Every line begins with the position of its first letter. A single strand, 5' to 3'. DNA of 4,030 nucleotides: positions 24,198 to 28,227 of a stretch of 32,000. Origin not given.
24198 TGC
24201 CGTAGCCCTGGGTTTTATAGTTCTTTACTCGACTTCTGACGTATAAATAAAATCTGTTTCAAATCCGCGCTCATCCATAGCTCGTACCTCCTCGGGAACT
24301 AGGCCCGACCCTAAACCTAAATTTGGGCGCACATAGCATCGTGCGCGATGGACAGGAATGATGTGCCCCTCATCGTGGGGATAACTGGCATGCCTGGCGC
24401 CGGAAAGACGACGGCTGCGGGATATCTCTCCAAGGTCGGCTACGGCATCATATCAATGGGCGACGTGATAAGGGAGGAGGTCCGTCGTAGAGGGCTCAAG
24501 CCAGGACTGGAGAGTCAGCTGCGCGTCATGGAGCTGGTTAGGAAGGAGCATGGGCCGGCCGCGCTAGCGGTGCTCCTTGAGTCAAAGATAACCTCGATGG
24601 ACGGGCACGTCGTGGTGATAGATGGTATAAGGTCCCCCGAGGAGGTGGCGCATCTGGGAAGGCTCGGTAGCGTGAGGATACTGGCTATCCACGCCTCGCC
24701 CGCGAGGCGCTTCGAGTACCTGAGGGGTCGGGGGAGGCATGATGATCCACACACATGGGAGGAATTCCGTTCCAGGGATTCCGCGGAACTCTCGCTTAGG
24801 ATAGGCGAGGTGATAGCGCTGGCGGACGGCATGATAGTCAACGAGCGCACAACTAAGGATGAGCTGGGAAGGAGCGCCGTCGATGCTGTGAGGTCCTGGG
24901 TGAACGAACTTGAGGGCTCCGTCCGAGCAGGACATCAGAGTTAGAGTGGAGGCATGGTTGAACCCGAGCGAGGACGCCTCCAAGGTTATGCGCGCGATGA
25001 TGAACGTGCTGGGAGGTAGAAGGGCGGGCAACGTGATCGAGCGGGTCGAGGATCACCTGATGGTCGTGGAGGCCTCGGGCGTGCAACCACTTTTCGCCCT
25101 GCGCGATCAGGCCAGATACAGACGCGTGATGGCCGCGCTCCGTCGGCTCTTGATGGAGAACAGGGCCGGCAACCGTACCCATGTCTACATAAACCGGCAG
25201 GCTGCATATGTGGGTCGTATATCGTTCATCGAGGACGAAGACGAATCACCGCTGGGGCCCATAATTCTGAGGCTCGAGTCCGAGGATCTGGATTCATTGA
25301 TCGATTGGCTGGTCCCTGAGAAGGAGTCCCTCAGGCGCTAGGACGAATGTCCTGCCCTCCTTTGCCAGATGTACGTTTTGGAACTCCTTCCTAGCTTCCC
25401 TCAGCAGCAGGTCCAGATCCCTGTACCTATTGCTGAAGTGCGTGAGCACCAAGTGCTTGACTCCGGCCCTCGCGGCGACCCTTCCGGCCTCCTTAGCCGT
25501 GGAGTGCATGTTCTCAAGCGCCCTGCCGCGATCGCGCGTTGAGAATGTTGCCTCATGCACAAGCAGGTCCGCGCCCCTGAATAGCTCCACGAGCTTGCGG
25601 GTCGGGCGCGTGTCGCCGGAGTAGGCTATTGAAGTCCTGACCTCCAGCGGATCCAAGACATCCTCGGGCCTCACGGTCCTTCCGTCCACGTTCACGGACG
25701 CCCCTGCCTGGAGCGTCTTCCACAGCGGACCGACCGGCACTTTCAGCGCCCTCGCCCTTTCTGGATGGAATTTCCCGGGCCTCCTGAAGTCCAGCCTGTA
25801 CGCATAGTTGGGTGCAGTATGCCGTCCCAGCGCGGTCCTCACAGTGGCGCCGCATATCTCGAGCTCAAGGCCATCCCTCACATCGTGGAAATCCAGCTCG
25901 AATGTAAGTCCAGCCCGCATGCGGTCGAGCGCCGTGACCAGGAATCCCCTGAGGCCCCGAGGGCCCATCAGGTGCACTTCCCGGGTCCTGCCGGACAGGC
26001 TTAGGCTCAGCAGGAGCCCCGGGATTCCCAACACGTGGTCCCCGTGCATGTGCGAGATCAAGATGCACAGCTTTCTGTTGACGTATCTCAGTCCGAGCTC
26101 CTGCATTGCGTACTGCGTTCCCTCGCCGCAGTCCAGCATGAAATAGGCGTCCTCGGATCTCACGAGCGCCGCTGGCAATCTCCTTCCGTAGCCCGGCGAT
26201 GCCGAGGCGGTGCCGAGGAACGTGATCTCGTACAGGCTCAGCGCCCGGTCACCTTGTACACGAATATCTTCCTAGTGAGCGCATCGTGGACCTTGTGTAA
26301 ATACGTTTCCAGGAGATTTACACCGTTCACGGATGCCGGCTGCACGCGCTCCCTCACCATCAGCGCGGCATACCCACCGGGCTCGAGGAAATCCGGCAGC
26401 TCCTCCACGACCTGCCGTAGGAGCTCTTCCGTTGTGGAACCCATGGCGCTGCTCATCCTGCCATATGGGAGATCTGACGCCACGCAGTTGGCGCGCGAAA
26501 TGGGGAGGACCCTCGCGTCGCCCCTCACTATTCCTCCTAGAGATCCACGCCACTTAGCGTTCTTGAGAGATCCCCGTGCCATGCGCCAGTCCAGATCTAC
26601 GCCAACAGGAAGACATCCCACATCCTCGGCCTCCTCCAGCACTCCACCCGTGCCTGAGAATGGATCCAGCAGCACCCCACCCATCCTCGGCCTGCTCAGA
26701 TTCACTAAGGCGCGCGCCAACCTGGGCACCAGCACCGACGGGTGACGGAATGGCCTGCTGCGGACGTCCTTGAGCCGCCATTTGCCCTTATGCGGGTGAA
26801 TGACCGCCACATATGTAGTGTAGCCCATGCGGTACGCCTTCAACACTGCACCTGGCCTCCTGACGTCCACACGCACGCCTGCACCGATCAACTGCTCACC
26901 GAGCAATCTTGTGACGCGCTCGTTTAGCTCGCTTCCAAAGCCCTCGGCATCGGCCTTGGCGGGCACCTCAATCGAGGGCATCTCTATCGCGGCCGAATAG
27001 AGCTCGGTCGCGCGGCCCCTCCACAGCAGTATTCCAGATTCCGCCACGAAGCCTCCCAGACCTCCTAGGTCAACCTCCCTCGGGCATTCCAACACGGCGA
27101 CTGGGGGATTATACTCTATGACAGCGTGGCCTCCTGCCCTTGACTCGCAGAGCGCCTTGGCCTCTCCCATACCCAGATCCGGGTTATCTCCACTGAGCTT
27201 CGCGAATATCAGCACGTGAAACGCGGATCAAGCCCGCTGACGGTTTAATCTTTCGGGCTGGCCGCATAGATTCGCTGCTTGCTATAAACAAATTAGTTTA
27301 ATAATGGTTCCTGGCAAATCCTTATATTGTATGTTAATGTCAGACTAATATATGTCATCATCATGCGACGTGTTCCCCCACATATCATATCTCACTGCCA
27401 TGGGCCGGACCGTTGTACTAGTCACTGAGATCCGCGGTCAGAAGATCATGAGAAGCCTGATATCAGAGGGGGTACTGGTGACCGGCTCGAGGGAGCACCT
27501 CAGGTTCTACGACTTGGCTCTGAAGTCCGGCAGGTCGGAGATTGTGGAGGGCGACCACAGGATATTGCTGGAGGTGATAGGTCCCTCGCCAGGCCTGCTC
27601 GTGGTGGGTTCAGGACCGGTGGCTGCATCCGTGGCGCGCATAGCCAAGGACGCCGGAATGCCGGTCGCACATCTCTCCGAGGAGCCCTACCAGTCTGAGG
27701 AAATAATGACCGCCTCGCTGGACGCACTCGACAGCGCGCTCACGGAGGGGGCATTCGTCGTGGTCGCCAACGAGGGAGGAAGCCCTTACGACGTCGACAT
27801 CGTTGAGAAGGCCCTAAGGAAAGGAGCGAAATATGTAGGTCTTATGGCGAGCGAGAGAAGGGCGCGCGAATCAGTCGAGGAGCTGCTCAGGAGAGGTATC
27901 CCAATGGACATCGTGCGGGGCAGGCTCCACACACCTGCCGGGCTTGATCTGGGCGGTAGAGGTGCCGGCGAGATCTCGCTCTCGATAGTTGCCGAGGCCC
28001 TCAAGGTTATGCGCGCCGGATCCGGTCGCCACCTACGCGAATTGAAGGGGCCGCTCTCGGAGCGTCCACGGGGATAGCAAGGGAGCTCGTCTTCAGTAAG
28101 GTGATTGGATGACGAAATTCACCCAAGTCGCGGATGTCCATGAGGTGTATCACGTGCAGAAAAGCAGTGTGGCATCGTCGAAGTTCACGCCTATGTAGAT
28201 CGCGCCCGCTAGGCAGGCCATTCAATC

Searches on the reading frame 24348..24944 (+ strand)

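Call 107: search_protein_families(library=pfam, proteins=[window:24348-24944:+], max_evalue=0.001)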
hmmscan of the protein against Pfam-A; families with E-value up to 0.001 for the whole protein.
window:24348-24944:+ (198 aa): 4 families
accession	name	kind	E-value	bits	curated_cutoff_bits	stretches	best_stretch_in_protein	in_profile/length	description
PF13207.12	AAA_17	-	6.7e-14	52.8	27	1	13-140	1-135/136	AAA domain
PF13238.12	AAA_18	-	1.2e-12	48.8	29.4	1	10-133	1-116/128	AAA domain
PF13671.12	AAA_33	-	0.00013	22.7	27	1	12-134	4-125/143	AAA domain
PF01121.26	CoaE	-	0.00085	19.5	27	0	8-49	1-41/180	Dephospho-CoA kinase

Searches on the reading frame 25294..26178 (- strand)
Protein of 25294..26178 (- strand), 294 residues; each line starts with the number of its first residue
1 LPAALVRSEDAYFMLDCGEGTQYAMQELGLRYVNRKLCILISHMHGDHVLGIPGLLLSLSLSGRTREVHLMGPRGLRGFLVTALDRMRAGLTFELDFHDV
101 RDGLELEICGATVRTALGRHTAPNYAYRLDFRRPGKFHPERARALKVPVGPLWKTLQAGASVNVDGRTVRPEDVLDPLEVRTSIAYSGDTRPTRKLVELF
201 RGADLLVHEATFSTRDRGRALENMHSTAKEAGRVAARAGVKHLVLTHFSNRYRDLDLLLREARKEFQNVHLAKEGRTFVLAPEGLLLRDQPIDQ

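Call 107: search_protein_families(library=pfam, proteins=[window:25294-26178:-], max_evalue=0.001)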
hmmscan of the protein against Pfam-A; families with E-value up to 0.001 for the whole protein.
window:25294-26178:- (294 aa): 3 families
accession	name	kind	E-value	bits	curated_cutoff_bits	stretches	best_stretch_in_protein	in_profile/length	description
PF12706.13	Lactamase_B_2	-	3.8e-16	59.7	27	2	181-248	134-200/200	Beta-lactamase superfamily domain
PF00753.33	Lactamase_B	-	5.2e-06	27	22.7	1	4-75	9-83/196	Metallo-beta-lactamase superfamily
PF23023.1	Anti-Pycsar_Apyc1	-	0.00022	21.3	50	1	4-59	23-77/250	Anti-Pycsar protein Apyc1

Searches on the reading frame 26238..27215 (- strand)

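Call 107: search_protein_families(library=pfam, proteins=[window:26238-27215:-], max_evalue=0.001)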
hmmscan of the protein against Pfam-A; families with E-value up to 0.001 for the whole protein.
window:26238-27215:- (325 aa): 1 family
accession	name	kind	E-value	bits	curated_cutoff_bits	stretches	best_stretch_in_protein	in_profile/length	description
PF01170.24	UPF0020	-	1.8e-19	70.7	22.3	1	153-296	3-175/197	RMKL-like, methyltransferase domain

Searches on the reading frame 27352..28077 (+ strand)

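Call 107: search_protein_families(library=pfam, proteins=[window:27352-28077:+], max_evalue=0.001)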
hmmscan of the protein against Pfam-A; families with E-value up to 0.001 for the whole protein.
window:27352-28077:+ (241 aa): 1 family
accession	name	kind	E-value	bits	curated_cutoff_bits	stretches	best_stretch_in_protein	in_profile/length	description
PF13478.12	XdhC_C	-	4.7e-23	82.5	29.7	1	82-215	1-124/125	XdhC Rossmann domain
